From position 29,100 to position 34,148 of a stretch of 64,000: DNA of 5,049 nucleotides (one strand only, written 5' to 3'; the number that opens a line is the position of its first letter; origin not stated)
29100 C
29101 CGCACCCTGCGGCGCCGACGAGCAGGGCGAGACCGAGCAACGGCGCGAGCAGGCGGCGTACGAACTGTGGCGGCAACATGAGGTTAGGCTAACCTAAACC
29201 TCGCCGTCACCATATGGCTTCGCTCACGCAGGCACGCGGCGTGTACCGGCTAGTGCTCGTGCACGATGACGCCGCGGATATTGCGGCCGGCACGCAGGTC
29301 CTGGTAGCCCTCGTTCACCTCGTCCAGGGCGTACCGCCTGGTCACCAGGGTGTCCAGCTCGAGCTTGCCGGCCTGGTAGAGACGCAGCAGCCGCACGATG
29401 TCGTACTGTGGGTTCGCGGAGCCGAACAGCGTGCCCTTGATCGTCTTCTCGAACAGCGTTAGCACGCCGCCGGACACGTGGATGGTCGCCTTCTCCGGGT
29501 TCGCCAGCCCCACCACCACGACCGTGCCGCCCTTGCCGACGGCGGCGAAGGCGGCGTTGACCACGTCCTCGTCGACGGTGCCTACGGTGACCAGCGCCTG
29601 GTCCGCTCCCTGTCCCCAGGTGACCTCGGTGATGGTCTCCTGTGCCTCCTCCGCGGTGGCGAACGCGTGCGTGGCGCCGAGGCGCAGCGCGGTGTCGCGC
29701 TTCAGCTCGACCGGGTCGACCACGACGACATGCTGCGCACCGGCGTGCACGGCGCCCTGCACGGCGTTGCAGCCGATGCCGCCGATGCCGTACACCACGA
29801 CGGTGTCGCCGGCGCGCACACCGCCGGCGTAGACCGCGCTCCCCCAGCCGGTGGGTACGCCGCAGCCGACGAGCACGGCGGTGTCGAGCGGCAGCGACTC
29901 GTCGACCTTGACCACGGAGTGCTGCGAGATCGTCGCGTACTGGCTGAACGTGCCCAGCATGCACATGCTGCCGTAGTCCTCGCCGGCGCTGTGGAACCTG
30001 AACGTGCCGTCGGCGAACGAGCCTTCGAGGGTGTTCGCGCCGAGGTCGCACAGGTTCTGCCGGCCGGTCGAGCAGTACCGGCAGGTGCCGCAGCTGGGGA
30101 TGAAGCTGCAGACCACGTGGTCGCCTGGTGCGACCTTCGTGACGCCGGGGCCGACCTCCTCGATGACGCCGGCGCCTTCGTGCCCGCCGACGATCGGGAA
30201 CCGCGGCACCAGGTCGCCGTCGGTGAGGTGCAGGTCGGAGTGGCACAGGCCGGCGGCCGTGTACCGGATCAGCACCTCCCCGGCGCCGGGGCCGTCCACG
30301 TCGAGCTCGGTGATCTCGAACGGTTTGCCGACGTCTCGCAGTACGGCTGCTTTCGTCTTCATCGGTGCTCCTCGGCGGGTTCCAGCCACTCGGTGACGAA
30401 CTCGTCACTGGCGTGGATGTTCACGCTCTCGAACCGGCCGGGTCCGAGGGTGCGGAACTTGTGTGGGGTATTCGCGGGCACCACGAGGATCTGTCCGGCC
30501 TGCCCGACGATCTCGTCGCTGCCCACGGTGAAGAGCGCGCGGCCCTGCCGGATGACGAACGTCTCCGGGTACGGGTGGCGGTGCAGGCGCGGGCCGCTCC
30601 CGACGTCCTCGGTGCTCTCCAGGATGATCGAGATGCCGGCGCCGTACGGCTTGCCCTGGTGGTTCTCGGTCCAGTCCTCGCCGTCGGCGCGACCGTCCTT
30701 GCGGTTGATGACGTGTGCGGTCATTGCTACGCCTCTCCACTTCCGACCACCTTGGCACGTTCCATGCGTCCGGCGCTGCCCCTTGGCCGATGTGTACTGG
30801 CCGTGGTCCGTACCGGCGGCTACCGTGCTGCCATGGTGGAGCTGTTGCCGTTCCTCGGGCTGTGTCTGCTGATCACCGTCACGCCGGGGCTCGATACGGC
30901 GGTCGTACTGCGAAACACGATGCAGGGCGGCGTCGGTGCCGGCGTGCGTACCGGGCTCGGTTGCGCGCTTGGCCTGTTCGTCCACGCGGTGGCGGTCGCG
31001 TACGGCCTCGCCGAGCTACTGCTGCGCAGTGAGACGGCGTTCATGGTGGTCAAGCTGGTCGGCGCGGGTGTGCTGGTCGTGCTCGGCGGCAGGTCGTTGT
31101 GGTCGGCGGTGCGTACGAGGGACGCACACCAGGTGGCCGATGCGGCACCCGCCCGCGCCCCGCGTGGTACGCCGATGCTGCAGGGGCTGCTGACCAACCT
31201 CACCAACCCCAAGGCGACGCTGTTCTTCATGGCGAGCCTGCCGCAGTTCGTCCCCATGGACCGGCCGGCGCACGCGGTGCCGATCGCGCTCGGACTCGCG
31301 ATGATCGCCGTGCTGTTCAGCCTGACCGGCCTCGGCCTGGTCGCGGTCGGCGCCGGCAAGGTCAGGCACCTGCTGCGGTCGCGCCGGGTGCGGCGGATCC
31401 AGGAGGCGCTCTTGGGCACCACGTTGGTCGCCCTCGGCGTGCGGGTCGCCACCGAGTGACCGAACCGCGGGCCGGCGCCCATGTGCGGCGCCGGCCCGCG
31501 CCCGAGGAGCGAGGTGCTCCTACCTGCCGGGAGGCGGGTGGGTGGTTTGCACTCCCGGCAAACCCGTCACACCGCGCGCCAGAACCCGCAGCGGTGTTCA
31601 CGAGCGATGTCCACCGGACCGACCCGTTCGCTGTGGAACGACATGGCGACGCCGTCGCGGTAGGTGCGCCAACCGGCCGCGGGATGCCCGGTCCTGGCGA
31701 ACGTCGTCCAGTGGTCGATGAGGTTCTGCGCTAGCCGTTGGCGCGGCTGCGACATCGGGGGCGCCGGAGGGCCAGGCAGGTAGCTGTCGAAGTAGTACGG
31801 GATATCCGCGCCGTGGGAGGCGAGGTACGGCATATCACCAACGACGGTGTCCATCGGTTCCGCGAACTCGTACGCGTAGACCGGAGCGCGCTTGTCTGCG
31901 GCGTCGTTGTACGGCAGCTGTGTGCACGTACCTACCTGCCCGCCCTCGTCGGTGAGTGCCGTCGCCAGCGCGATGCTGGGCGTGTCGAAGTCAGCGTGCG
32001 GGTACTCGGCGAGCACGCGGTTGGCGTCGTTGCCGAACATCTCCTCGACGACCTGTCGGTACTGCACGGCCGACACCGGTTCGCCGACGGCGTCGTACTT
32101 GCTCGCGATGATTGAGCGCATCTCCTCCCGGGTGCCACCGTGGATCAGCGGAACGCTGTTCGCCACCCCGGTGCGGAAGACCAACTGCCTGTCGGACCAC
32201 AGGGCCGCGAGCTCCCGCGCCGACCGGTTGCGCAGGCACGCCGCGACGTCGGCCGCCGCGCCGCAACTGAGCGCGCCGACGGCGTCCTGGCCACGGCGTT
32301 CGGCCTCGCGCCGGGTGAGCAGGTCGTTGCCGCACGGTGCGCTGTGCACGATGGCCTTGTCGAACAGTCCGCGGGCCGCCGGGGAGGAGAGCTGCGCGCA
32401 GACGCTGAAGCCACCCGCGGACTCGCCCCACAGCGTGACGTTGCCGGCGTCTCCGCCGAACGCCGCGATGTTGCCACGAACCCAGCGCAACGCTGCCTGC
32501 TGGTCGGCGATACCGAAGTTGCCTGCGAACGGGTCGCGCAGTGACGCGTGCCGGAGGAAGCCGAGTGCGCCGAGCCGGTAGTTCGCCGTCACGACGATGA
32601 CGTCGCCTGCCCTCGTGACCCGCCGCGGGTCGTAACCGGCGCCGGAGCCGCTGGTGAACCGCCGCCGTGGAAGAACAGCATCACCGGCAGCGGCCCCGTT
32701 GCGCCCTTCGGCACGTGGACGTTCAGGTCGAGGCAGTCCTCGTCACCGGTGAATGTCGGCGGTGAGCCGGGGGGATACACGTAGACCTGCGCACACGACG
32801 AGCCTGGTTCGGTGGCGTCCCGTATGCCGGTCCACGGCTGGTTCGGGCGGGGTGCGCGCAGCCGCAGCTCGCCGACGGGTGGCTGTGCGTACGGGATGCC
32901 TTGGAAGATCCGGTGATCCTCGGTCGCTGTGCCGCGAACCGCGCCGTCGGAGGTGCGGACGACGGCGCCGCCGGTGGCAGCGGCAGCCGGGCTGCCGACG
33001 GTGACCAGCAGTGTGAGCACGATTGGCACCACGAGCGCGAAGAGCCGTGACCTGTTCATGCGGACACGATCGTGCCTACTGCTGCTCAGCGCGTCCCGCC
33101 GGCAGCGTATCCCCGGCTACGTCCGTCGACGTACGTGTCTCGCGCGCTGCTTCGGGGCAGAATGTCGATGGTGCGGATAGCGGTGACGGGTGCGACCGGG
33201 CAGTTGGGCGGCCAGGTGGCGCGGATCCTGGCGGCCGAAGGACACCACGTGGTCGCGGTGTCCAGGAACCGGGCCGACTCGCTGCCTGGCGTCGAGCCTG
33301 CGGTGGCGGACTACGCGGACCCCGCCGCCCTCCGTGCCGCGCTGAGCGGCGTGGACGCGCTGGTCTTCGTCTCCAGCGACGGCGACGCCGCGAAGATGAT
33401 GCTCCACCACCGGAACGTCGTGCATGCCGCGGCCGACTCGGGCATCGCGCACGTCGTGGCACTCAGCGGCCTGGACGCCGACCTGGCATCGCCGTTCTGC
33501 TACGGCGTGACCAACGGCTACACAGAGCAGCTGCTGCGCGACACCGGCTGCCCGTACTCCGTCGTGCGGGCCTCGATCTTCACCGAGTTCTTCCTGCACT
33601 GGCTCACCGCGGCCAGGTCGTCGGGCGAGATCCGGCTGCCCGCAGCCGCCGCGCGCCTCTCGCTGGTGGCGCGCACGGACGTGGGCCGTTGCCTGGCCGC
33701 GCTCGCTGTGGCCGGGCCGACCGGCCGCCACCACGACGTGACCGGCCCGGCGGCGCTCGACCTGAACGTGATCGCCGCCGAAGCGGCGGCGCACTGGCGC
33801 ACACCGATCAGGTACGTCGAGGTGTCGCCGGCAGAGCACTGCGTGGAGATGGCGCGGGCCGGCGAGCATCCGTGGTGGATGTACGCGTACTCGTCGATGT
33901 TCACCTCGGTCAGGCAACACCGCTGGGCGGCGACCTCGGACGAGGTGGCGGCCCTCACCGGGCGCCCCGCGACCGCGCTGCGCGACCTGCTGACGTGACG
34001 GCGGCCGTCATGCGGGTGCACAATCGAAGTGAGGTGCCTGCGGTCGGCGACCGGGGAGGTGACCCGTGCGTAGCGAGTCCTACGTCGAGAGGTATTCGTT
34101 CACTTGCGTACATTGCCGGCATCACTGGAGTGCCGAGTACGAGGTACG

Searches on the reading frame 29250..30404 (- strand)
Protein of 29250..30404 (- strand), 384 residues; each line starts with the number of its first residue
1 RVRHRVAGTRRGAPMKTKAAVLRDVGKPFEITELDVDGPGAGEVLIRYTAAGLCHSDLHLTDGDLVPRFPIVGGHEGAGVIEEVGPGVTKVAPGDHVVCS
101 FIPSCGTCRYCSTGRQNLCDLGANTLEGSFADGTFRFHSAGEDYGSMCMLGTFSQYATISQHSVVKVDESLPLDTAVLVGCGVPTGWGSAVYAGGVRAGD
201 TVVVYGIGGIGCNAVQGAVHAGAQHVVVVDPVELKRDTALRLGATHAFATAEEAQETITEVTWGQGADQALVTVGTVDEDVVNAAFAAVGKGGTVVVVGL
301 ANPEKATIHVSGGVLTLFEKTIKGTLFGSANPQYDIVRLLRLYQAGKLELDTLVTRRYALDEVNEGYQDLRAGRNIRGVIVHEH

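Call 10: search_protein_families(library=pfam, proteins=[window:29250-30404:-], max_evalue=0.001)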
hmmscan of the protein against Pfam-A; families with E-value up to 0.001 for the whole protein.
window:29250-30404:- (384 aa): 4 families
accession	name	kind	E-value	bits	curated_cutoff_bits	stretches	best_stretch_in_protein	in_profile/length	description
PF08240.17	ADH_N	-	6.7e-28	97.4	23.5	1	40-168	1-103/104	Alcohol dehydrogenase GroES-like domain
PF00107.32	ADH_zinc_N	-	9e-25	87.6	31.8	1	209-340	1-124/129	Zinc-binding dehydrogenase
PF13602.12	ADH_zinc_N_2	-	3.2e-08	35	27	1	242-376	1-129/134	Zinc-binding dehydrogenase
PF16912.11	Glu_dehyd_C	-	0.00021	21.3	34.9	1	200-369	32-200/211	Glucose dehydrogenase C-terminus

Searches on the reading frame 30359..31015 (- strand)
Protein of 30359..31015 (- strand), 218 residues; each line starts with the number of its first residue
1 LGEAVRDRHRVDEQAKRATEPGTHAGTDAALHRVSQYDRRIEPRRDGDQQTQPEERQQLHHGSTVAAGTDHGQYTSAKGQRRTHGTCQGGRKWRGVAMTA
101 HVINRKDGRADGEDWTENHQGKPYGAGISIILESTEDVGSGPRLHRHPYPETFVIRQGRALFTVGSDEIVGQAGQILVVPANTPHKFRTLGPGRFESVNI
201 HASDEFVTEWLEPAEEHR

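Call 10: search_protein_families(library=pfam, proteins=[window:30359-31015:-], max_evalue=0.001)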
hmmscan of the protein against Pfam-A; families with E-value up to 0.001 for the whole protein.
window:30359-31015:- (218 aa): 2 families
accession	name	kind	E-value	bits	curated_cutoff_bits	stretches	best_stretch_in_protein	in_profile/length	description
PF07883.17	Cupin_2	-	2.3e-12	46.9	27.2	1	139-195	8-64/70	Cupin domain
PF02311.25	AraC_binding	-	0.00098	19.3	21.1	0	143-212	17-86/135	AraC-like ligand binding domain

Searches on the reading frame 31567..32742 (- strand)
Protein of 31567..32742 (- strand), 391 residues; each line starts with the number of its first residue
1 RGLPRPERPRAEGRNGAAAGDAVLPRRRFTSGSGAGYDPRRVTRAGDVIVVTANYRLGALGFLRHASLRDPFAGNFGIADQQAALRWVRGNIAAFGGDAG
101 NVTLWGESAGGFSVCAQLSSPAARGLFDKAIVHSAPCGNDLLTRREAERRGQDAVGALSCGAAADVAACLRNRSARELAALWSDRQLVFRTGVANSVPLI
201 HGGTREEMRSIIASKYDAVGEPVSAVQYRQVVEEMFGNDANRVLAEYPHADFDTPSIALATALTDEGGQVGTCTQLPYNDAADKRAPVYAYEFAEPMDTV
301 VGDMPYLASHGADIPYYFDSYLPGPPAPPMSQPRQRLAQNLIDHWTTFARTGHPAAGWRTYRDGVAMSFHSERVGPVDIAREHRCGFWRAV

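Call 10: search_protein_families(library=pfam, proteins=[window:31567-32742:-], max_evalue=0.001)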
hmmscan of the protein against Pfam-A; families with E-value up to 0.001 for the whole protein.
window:31567-32742:- (391 aa): 2 families
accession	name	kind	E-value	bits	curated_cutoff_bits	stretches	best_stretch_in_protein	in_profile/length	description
PF00135.34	COesterase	-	3.6e-60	204.8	27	2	29-180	114-265/515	Carboxylesterase family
PF20434.5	BD-FAE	-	0.00025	21.1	26.8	1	78-112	67-101/215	BD-FAE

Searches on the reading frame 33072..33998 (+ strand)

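Call 10: search_protein_families(library=pfam, proteins=[window:33072-33998:+], max_evalue=0.001)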
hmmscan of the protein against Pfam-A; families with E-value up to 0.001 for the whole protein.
window:33072-33998:+ (308 aa): 5 families
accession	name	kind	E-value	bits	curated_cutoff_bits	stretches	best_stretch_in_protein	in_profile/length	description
PF13460.12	NAD_binding_10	-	8.2e-19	68.6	27.2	1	40-210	1-179/184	NAD(P)H-binding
PF05368.20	NmrA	-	2.6e-17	63.8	27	1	35-211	4-202/298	NmrA-like family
PF01370.27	Epimerase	-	6.4e-07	29.5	20.9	1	36-100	1-71/240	NAD dependent epimerase/dehydratase family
PF04321.23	RmlD_sub_bind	-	2.7e-05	23.8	27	1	35-94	2-50/287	RmlD substrate binding domain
PF02879.22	PGM_PMM_II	-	0.00039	21.4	29.3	0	32-110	19-97/103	Phosphoglucomutase/phosphomannomutase, alpha/beta/alpha domain II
